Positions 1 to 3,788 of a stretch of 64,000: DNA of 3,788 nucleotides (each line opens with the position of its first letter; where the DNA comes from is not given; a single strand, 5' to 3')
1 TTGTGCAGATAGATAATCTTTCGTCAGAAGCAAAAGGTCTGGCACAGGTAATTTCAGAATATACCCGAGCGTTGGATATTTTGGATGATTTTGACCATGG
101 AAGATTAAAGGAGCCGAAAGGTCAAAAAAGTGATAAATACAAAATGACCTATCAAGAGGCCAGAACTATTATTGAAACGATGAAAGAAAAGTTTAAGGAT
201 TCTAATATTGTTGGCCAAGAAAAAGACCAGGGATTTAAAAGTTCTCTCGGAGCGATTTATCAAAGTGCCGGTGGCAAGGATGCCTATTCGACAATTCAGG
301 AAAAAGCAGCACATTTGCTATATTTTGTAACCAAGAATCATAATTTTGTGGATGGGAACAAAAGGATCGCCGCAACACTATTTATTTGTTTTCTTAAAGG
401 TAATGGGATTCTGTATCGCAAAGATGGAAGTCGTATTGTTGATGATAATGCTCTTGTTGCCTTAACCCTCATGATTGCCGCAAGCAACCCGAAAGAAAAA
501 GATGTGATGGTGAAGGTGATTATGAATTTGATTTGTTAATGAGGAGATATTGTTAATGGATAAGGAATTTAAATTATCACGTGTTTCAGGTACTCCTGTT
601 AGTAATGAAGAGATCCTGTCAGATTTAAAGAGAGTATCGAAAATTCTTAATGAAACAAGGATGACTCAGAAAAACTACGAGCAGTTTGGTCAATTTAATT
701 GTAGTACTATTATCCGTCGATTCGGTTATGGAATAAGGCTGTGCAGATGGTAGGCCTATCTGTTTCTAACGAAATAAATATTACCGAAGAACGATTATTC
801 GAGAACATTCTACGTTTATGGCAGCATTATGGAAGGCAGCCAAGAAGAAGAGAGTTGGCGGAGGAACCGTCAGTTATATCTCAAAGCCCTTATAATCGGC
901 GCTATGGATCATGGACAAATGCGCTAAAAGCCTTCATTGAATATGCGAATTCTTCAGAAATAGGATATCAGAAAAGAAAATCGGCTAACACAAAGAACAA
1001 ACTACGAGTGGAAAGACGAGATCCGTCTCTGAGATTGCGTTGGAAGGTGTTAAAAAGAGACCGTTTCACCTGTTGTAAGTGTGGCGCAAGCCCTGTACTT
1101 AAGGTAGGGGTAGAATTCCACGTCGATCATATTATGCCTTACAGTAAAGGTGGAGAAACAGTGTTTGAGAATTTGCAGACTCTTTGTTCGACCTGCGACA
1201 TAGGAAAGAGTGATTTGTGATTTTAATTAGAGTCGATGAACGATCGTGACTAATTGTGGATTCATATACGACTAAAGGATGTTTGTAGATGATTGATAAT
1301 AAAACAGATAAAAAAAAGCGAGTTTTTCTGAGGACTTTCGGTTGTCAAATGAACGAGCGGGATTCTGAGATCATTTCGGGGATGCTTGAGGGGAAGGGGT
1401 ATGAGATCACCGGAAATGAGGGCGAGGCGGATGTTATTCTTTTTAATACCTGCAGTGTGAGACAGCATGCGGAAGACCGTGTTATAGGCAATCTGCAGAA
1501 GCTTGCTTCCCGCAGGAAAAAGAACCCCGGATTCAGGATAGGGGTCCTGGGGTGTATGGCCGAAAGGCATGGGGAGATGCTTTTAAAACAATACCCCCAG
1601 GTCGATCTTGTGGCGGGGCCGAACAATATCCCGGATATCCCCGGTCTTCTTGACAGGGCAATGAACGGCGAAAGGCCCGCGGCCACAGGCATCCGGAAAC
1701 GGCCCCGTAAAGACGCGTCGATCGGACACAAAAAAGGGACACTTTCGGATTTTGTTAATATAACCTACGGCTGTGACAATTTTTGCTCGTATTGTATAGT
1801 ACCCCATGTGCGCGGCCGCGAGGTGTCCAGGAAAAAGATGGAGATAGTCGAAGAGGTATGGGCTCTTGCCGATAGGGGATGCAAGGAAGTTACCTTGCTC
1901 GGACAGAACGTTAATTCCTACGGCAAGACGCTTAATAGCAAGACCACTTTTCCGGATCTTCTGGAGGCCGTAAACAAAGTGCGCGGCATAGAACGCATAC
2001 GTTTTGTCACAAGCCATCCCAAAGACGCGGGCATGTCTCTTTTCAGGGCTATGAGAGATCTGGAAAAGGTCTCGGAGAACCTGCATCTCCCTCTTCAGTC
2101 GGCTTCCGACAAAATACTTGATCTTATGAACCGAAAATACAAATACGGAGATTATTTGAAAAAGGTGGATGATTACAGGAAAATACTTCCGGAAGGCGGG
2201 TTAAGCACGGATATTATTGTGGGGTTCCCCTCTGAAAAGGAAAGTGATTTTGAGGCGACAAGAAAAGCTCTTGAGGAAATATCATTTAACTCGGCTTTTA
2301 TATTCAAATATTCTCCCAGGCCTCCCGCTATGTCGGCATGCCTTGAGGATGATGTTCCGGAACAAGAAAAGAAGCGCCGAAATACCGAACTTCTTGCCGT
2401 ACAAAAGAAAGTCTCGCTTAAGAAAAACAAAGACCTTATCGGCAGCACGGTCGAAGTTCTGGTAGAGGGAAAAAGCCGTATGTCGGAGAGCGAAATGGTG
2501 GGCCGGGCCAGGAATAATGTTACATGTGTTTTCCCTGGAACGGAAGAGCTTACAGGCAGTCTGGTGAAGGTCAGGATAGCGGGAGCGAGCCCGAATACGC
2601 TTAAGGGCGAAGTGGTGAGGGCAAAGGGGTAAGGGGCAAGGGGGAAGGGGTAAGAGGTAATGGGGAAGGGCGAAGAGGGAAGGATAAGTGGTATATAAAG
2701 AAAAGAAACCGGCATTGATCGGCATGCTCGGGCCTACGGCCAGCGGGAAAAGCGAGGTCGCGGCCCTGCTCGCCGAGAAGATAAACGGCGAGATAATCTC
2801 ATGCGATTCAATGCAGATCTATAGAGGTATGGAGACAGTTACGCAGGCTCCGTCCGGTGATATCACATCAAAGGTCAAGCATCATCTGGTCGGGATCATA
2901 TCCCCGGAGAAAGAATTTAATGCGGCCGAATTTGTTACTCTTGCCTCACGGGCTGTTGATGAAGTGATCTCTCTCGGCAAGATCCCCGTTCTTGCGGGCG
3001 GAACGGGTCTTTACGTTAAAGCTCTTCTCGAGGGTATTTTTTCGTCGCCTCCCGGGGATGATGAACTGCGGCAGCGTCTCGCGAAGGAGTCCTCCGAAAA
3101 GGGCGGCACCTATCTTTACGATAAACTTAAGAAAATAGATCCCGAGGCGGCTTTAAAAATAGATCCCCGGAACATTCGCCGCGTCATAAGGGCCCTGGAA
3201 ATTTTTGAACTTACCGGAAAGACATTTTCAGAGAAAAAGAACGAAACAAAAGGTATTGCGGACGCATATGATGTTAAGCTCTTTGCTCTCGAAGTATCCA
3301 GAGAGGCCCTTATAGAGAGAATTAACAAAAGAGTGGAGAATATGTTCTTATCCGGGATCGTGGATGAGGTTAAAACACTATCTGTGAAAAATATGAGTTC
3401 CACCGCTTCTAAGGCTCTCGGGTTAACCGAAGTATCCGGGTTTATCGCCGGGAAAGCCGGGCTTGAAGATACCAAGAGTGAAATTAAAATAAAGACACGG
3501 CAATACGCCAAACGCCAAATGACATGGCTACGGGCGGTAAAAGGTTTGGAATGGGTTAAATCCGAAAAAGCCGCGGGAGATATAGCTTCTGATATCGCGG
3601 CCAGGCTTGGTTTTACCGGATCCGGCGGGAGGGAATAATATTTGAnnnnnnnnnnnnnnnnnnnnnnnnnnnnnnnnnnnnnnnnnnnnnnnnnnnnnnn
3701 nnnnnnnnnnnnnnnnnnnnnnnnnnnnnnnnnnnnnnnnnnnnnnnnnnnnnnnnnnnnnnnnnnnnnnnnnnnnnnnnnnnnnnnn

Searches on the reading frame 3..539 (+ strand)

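Call 43: search_protein_families(library=pfam, proteins=[window:3-539:+], max_evalue=0.00001)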
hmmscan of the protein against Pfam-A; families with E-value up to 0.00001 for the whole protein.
window:3-539:+ (178 aa): 1 family
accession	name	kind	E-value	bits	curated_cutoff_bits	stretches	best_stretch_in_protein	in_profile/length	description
PF02661.23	Fic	-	3.2e-11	44.4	24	1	54-131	8-93/93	Fic/DOC family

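Call 47: search_protein_families(library=padloc, proteins=[window:3-539:+], max_evalue=0.001)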
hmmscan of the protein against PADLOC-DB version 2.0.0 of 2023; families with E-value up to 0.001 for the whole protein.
window:3-539:+ (178 aa): 6 families
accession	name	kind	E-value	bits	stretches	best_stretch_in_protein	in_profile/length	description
PDLC04965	PDC-S23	-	3.8e-71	238.2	1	7-177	154-323/327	-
PDLC04963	PDC-S23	-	6.6e-68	227.4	1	8-177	138-307/312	-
PDLC04964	PDC-S23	-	5.3e-55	184.9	1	6-177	152-327/331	-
PDLC04848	PDC-S05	-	1.7e-27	94.8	1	99-177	210-288/291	-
PDLC04718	PDC-M59B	-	1.8e-10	39.2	1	48-175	8-125/159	-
PDLC04854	PDC-S05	-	3.6e-09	34.6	1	7-63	153-208/212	-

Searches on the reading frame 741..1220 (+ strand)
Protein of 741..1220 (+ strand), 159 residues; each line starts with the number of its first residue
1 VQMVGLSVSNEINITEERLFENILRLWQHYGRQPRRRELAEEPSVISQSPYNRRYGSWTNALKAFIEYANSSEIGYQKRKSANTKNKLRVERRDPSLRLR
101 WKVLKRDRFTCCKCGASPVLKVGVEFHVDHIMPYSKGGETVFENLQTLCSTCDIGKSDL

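Call 43: search_protein_families(library=pfam, proteins=[window:741-1220:+], max_evalue=0.00001)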
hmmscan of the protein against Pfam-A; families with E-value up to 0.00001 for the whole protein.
window:741-1220:+ (159 aa): 3 families
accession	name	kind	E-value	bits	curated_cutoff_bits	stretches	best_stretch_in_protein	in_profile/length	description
PF01844.29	HNH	-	4.2e-11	43.2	21.4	1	111-153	1-41/47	HNH endonuclease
PF18780.6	HNH_repeat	-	4.6e-11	43.3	26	1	14-64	1-50/54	Homing endonuclease associated repeat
PF14279.12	HNH_5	-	2.1e-08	34.4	27.5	1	124-153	11-40/56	HNH endonuclease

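Call 47: search_protein_families(library=padloc, proteins=[window:741-1220:+], max_evalue=0.001)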
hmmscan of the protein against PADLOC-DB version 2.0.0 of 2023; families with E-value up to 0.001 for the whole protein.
window:741-1220:+ (159 aa): 6 families
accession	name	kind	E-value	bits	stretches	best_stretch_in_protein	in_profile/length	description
PDLC03478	REase_II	-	1e-07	29.9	1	76-156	78-158/219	Type II restriction enzyme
PDLC00335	PtuB1|PtuB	-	6.3e-05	20.6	1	99-158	39-100/214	Unknown function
PDLC00325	PtuB1|PtuB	-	9.4e-05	20.1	1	104-158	47-103/213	Unknown function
PDLC03418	REase_II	-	0.00012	19.3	1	124-158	337-371/372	Type II restriction enzyme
PDLC03656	mREase_IV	-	0.00073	17.3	1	78-153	176-252/277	Type IV methyl-directed restriction enzyme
PDLC02859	DpdF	-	0.00092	15.8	0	103-154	2-50/545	DpdF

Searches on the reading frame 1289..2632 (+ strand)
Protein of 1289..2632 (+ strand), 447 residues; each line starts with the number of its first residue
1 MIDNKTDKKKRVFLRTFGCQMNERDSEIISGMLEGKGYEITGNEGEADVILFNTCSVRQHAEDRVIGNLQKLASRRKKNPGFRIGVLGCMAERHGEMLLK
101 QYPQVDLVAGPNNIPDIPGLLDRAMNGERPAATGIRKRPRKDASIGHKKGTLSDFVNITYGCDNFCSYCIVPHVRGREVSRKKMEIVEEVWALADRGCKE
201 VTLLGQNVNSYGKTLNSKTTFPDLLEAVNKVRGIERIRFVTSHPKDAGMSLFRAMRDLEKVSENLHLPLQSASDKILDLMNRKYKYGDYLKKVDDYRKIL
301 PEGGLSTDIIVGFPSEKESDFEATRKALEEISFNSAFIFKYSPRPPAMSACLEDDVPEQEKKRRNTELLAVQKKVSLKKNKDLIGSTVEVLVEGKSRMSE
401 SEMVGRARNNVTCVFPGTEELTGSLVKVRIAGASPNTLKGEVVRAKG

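Call 43: search_protein_families(library=pfam, proteins=[window:1289-2632:+], max_evalue=0.00001)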
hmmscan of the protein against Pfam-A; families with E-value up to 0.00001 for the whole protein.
window:1289-2632:+ (447 aa): 3 families
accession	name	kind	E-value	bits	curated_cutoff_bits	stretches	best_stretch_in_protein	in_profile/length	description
PF00919.26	UPF0004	-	1.2e-30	105.9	27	1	11-110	1-98/98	Uncharacterized protein family UPF0004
PF04055.27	Radical_SAM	-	5.3e-25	89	29.5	1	156-326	1-164/166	Radical SAM superfamily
PF01938.26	TRAM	-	1.1e-12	48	21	1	384-443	4-61/61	TRAM domain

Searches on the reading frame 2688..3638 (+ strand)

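Call 43: search_protein_families(library=pfam, proteins=[window:2688-3638:+], max_evalue=0.00001)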
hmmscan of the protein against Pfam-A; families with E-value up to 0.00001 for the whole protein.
window:2688-3638:+ (316 aa): 1 family
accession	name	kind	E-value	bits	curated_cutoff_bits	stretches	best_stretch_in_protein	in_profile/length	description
PF01715.23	IPPT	-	4.8e-75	252.8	23.6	1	43-282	1-241/243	IPP transferase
